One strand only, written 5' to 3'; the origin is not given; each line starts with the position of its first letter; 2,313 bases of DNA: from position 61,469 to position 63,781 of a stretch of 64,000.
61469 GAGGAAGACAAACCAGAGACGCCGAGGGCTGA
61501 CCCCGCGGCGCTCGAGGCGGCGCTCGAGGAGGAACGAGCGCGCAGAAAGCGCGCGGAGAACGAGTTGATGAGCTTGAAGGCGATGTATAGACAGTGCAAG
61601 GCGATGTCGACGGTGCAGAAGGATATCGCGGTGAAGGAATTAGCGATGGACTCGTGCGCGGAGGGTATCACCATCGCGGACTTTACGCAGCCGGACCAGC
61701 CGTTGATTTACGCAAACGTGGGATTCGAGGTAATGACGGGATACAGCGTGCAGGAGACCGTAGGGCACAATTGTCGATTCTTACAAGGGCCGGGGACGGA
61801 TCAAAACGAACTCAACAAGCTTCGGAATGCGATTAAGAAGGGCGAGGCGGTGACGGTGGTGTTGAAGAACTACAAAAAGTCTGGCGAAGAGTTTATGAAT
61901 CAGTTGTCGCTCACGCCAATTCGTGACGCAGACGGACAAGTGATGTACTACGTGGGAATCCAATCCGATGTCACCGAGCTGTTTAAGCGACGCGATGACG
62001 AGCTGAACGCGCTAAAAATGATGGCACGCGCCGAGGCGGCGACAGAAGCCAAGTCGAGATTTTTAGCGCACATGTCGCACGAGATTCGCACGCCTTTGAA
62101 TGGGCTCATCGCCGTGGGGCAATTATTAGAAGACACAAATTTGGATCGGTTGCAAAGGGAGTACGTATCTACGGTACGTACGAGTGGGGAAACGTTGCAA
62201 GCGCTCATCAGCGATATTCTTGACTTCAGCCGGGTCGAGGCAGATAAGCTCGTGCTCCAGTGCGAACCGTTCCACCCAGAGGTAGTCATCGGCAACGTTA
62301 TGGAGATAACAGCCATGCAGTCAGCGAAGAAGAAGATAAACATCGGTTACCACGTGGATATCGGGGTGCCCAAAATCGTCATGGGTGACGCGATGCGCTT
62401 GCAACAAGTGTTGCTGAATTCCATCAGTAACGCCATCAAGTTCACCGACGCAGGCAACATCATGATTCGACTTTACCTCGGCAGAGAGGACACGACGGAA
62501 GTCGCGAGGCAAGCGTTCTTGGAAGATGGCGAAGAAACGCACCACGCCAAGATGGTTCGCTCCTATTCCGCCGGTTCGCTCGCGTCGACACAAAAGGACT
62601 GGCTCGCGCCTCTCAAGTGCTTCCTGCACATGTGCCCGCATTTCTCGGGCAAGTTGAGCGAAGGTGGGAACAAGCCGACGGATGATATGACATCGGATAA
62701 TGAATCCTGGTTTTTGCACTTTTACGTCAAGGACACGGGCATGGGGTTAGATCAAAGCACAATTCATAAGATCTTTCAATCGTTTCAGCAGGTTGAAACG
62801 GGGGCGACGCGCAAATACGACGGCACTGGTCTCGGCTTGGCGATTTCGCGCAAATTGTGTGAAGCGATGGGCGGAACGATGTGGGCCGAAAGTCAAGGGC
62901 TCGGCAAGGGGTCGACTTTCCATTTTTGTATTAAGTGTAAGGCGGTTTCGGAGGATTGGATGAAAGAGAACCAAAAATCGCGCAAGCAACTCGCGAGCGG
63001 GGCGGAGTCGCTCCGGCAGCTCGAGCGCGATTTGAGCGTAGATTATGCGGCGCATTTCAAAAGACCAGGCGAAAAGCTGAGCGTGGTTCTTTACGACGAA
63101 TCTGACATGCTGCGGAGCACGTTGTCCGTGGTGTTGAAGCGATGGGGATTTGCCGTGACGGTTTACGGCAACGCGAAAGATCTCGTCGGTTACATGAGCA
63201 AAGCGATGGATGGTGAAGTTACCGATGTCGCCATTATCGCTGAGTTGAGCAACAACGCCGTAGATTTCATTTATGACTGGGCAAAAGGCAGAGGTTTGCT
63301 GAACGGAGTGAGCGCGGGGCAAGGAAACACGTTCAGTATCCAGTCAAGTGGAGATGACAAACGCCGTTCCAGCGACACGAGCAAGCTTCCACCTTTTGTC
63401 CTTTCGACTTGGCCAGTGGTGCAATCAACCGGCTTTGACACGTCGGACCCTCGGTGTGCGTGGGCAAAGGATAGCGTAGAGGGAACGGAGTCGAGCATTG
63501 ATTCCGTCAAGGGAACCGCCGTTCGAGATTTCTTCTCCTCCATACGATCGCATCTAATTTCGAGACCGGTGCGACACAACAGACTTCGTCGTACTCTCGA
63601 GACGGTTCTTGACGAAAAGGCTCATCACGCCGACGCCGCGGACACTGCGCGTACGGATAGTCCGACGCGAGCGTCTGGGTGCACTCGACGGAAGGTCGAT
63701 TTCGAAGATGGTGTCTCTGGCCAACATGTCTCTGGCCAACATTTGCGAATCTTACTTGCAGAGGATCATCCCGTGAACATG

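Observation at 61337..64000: LOV histidine kinase with a His-for-Arg LOV core variant and tandem pseudo-receiver plus receiver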

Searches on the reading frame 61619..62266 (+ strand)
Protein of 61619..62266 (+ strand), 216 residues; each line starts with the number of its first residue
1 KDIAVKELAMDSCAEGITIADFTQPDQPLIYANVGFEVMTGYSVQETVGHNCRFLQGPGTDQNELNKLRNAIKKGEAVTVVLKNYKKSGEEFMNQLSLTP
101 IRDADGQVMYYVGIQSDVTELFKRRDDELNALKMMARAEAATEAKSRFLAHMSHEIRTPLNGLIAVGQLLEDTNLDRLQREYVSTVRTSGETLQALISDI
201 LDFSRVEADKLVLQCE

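Call 59: search_solved_structures(query=window:61619-62266:+, show_alignments=3, max_evalue=1e-25)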
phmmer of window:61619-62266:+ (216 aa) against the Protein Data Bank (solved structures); distinct sequences matched with E-value up to 1e-25: 41.
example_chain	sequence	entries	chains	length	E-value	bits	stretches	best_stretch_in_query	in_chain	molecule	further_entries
8qi8_A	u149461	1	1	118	5.5e-35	124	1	18-120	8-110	Phototropin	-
8qi9_A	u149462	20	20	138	6.6e-35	123.7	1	17-120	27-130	Phototropin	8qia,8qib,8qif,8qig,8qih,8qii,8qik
1n9l_A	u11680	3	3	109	9.5e-35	123.2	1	18-119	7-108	putative blue light receptor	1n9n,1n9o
6hmj_A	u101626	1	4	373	7.6e-33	117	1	12-133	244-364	Putative PAS/PAC sensor protein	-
9vf7_A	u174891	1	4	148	5.2e-31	111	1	7-120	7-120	histidine kinase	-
6i21_A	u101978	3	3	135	7.3e-31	110.5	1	9-123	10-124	Aureochrome1-like protein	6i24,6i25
6i20_A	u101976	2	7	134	7.4e-31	110.5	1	9-123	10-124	Aureochrome1-like protein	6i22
6i23_B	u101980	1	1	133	7.5e-31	110.5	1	9-123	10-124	Aureochrome1-like protein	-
6i20_B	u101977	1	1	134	7.5e-31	110.5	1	9-123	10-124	Aureochrome1-like protein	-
6i23_A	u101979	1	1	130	7.8e-31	110.4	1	9-122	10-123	Aureochrome1-like protein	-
2z6d_A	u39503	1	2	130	9.6e-31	110.1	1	9-121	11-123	Phototropin-2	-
9vf8_A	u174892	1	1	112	5.1e-30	107.8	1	16-119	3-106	histidine kinase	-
4gcz_A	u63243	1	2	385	1.3e-28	103.1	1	6-162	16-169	Blue-light photoreceptor, Sensor protein fixL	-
3ue6_A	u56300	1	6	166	1.7e-28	102.8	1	9-123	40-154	Aureochrome1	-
3ulf_A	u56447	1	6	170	1.8e-28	102.7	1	9-123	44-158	Aureochrome1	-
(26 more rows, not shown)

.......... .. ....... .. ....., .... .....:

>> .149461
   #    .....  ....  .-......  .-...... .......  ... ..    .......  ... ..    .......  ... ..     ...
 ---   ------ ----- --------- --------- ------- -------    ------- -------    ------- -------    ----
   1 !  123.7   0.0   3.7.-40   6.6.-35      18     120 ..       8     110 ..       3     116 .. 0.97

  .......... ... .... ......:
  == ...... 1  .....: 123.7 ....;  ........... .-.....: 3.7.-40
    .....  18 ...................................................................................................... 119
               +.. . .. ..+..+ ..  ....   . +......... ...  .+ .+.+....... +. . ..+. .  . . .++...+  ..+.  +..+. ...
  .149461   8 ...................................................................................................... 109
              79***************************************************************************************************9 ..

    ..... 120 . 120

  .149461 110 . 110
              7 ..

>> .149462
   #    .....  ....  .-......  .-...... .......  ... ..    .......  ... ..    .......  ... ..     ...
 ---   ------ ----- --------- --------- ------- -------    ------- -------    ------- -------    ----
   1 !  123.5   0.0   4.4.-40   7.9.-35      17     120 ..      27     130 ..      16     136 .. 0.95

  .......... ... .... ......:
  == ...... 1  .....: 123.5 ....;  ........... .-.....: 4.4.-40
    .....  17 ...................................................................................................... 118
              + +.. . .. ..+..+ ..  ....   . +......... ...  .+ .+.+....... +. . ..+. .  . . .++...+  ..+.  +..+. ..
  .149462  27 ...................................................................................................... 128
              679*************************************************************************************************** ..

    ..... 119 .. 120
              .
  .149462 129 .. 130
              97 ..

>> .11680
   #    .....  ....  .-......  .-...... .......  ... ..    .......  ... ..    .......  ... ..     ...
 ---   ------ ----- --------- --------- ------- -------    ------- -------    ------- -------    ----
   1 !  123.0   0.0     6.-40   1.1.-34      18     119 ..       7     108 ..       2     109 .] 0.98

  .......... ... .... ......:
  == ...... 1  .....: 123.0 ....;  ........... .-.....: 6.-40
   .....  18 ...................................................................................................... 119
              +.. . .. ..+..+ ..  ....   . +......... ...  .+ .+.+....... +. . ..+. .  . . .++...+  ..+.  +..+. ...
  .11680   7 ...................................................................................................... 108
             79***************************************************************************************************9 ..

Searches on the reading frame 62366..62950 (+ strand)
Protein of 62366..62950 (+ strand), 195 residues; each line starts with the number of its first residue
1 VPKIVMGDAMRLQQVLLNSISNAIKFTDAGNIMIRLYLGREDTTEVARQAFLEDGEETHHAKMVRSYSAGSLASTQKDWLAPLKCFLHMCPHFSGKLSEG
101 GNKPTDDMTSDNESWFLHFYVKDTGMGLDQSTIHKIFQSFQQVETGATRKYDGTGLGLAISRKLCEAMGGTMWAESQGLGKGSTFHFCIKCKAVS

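Call 45: search_solved_structures(query=window:62366-62950:+, show_alignments=4, max_evalue=1e-8)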
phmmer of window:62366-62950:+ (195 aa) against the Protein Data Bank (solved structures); distinct sequences matched with E-value up to 1e-8: 21.
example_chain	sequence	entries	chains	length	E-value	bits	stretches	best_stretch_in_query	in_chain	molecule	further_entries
4pl9_A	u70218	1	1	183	4.5e-24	88.5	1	114-191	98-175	Ethylene receptor 1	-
7p8e_A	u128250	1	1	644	9.8e-18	67.8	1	1-188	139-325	Receiver domain of histidine kinase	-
3sl2_A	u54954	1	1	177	1.8e-17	67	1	105-192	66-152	Sensor histidine kinase yycG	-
7z8n_A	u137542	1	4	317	6.5e-17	65.1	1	116-187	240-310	Histidine kinase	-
4jas_A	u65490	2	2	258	1.1e-13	54.6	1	118-189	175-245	Histidine kinase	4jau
2c2a_A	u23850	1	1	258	1.2e-13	54.6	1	118-189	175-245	SENSOR HISTIDINE KINASE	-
3dge_A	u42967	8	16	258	1.2e-13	54.6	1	118-189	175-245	Sensor protein | Histidine kinase | Sensor histidine kinase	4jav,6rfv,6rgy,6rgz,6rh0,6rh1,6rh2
6rh7_A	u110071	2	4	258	1.2e-13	54.6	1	118-189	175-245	Sensor histidine kinase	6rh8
6azr_A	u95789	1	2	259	1.2e-13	54.5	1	118-189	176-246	Sensor histidine kinase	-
5uht_A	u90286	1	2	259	1.2e-13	54.5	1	118-189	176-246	Sensor histidine kinase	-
6paj_A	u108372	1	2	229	2.4e-12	50.3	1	110-186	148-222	Sensor protein SrrB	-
5c93_A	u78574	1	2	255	2.6e-12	50.1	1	120-189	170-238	Histidine kinase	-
4u7n_A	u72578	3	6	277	3.2e-12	49.8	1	120-189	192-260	Histidine protein kinase sensor protein | Histidine kinase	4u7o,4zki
6qrj_A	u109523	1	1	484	4.6e-12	49.3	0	117-187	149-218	Hybrid kinase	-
8a7f_A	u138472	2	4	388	3.2e-10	43.3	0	117-189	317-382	Putative Sensory box protein,Sensor protein FixL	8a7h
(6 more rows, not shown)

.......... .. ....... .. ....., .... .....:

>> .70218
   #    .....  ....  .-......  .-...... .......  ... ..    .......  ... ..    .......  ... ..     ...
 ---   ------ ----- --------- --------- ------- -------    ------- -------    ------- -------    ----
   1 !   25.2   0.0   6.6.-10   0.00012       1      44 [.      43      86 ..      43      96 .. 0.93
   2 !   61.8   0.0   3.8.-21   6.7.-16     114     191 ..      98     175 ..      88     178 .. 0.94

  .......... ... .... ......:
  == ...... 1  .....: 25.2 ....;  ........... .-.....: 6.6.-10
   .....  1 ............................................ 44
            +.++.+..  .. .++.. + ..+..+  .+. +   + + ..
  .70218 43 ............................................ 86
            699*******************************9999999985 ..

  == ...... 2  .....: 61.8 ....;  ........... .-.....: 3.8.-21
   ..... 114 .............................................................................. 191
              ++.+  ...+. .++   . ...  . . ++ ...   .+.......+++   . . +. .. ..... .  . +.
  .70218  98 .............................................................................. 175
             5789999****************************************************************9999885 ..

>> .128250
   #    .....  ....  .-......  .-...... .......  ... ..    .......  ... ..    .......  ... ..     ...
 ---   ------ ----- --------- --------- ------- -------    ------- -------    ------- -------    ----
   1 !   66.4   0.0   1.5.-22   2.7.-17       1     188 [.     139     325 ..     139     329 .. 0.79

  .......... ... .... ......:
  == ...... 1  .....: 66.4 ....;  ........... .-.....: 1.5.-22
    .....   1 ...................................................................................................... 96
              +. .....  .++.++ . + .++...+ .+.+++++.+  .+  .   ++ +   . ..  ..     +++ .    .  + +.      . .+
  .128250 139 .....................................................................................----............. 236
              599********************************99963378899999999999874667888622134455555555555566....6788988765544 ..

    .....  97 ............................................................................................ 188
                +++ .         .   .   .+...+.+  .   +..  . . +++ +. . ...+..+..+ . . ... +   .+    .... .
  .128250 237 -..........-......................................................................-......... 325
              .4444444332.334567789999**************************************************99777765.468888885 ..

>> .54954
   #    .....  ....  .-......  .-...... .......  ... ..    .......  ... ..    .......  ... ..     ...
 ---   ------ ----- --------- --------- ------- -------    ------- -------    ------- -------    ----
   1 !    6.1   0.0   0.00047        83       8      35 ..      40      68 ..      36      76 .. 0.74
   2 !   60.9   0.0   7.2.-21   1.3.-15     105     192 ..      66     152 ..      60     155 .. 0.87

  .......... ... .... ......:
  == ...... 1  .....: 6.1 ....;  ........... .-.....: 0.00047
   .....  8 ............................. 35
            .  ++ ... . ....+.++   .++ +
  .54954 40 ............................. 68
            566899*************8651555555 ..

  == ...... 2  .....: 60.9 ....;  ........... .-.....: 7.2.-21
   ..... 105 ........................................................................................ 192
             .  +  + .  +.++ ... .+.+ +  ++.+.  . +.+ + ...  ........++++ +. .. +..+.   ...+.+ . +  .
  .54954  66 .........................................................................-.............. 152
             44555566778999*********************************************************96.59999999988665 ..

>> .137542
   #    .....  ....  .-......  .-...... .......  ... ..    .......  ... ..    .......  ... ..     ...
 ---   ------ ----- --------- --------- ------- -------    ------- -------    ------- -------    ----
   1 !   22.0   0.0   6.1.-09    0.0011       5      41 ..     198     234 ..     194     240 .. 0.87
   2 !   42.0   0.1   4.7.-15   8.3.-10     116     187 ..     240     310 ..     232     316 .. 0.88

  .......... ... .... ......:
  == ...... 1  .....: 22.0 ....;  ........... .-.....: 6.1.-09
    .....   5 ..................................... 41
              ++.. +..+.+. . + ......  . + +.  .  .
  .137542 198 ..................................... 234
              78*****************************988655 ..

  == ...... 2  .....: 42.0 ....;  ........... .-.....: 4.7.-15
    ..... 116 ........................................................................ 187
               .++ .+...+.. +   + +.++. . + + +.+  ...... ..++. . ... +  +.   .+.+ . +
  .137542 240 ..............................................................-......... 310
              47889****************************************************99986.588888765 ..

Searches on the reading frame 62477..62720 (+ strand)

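Call 37: search_protein_families(library=pfam, proteins=[window:62477-62720:+], max_evalue=10)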
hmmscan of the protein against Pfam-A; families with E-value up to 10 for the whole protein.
window:62477-62720:+ (81 aa): 1 family
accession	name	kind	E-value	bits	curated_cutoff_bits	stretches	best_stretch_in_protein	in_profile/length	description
PF10067.14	DUF2306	-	0.072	13.7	31.6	1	20-49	90-119/147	Predicted membrane protein (DUF2306)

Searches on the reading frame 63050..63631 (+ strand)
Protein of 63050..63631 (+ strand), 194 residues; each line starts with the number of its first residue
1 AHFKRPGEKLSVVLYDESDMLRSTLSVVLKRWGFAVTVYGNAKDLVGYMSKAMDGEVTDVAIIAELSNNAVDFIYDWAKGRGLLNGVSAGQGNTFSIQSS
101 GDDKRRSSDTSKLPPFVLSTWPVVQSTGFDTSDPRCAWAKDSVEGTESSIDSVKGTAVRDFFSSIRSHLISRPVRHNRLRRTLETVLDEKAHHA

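Call 24: search_solved_structures(query=A2, max_evalue=10, show_alignments=2)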
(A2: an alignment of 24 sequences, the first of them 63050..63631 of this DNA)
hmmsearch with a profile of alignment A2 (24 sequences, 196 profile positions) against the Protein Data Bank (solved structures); distinct sequences matched with E-value up to 10: 49.
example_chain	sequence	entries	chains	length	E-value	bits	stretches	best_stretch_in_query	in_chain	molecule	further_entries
8pdc_A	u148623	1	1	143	0.0036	20.3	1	155-187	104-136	histidine kinase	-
6azr_B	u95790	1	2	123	0.0075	19.3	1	11-51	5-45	Chemotaxis regulator-transmits chemoreceptor signals to flagelllar motor components CheY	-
9lbr_A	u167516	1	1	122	0.008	19.2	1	11-51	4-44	Response regulator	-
3dge_C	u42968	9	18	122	0.0081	19.2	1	11-51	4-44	Response regulator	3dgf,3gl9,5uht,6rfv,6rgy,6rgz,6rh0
6rh1_C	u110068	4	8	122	0.0082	19.1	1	11-51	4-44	Response regulator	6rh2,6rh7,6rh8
1dcf_A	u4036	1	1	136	0.012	18.6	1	10-52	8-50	ETR1 PROTEIN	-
8phx_A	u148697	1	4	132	0.018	18.1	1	154-190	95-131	Histidine protein kinase SLN1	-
4ja2_A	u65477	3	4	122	0.032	17.2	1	11-51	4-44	Response regulator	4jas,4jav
9xzo_A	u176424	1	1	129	0.068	16.1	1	11-53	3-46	De novo protein M1X0B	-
7p8d_A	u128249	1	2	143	0.074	16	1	5-51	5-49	Receiver domain of histidine kinase 4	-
7p8c_A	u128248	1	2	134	0.088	15.8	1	5-50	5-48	Receiver domain of histidine kinase 4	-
2rjn_A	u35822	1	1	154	0.094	15.7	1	6-52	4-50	Response regulator receiver:Metal-dependent phosphohydrolase, HD subdomain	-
6oec_A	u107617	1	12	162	0.18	14.8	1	5-51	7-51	Response regulator/sensory box protein/GGDEF domain protein,Spindle pole body component SP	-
3a0r_B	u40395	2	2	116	0.19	14.7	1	11-49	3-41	Response regulator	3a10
3h5i_A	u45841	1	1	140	0.21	14.5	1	6-51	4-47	Response regulator/sensory box protein/GGDEF domain protein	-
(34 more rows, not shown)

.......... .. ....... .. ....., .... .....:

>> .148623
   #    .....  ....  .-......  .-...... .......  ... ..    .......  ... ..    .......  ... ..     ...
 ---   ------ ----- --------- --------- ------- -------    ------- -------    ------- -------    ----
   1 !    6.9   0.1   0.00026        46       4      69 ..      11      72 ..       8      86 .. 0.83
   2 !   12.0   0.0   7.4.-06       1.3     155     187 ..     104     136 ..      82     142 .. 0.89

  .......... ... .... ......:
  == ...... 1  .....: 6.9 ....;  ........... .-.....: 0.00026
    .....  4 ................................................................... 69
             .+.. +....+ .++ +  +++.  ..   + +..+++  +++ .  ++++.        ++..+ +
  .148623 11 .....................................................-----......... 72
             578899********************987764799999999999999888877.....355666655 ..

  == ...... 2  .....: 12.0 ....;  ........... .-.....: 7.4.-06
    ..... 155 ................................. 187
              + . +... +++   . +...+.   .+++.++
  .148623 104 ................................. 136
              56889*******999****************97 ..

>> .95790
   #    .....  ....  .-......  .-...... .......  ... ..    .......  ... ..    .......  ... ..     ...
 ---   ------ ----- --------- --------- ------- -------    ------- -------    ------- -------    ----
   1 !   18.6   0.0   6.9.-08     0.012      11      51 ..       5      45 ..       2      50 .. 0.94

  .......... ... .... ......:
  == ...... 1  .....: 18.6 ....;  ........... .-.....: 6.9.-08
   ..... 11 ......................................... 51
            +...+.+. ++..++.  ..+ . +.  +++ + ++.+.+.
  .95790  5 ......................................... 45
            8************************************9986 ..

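Call 30: predict_structure(alignment_id=A2)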
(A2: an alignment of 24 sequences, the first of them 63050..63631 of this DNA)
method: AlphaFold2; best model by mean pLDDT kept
length: 194 residues; sequences in the alignment: 24
mean_pLDDT: 76.6   pTM: 0.70
mean pLDDT of the five models: 76.6, 76.5, 76.3, 75.2, 74.0
residues with pLDDT >= 90: 73; 70-90: 56; 50-70: 30; < 50: 35
segments of 3 or more residues with pLDDT < 50: 1-4, 87-104, 140-147
pLDDT, mean of each block of 10 residues (from residue 1): 58 94 94 93 94 87 91 92 64 39 58 90 56 59 49 84 89 88 86 52
secondary structure, 60 per line:
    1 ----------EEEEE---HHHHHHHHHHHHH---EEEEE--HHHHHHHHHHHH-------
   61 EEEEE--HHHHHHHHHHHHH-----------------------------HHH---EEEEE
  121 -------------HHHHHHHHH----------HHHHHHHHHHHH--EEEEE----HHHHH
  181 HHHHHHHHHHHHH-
elements in order: E11-15 H19-31 E35-39 H42-53 E61-65 H68-80 E116-120 H134-142 H153-164 E167-171 H176-193

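Call 34: fold_search(model_id=the predicted structure, library=pdb)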
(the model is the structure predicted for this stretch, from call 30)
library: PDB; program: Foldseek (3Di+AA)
matches with E <= 10: 1538; with E <= 0.001: 32
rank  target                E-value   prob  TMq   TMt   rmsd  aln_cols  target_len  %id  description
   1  4h60                  2.0e-04  1.00  0.48  0.73   7.2       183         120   13  High resolution structure of Vibrio cholerae chemotaxis protein CheY4 crystallized in low pH (4.0) condition (released 2013-08-07)
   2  7lcm                  2.6e-04  1.00  0.45  0.65   9.0       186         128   13  Receiver Domain of RssB bound to beryllofluoride (released 2021-04-07)
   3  2iyn_B                3.4e-04  1.00  0.47  0.69   5.1       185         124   10  The co-factor-induced pre-active conformation in PhoB (released 2006-08-30)
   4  3crn_B                3.9e-04  1.00  0.51  0.77   3.9       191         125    9  Crystal structure of response regulator receiver domain protein (CheY-like) from Methanospirillum hungatei JF-1 (released 2008-04-22)
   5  2pkx_A                4.1e-04  1.00  0.49  0.76   5.1       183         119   13  E.coli response regulator PhoP receiver domain (released 2007-05-22)
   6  4kfc_A                4.4e-04  1.00  0.46  0.41   6.6       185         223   14  Crystal structure of a hyperactive mutant of response regulator KdpE complexed to its promoter DNA (released 2014-02-19)
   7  4uhj_C                4.7e-04  1.00  0.45  0.69   8.1       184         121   10  Crystal structure of the receiver domain of CpxR from E. coli (orthorhombic form) (released 2016-04-13)
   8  1mvo                  4.7e-04  1.00  0.48  0.73   5.0       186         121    9  Crystal structure of the PhoP receiver domain from Bacillus subtilis (released 2002-10-16)
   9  8phx_C                4.7e-04  1.00  0.46  0.66   6.9       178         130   12  Receiver Domain of the Hybrid Histidine Kinase Sln1 of Candida albicans (released 2024-07-03)
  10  5xt2_B                4.7e-04  1.00  0.44  0.42   6.3       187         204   12  Crystal structures of full-length FixJ from B. japonicum crystallized in space group P212121 (released 2018-05-23)
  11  3lua                  4.7e-04  1.00  0.47  0.68   6.4       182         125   13  Crystal structure of a Signal receiver domain of Two component Signal Transduction (Histidine Kinase) from Clostridium t (released 2010-03-23)
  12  3hv2_A                5.3e-04  1.00  0.45  0.62   8.5       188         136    9  Crystal structure of signal receiver domain OF HD domain-containing protein FROM Pseudomonas fluorescens Pf-5 (released 2009-06-23)
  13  8twd_C                5.3e-04  1.00  0.45  0.28   7.3       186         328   12  Structure of IraM-bound RssB (released 2024-01-10)
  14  4kfc_B                5.7e-04  1.00  0.46  0.40   6.7       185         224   14  Crystal structure of a hyperactive mutant of response regulator KdpE complexed to its promoter DNA (released 2014-02-19)
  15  5xt2_A                6.1e-04  1.00  0.48  0.47   6.4       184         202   10  Crystal structures of full-length FixJ from B. japonicum crystallized in space group P212121 (released 2018-05-23)
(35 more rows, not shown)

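Call 37: search_protein_families(library=pfam, proteins=[window:63050-63631:+], max_evalue=10)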
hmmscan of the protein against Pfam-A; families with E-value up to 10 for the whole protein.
window:63050-63631:+ (194 aa): 0 families
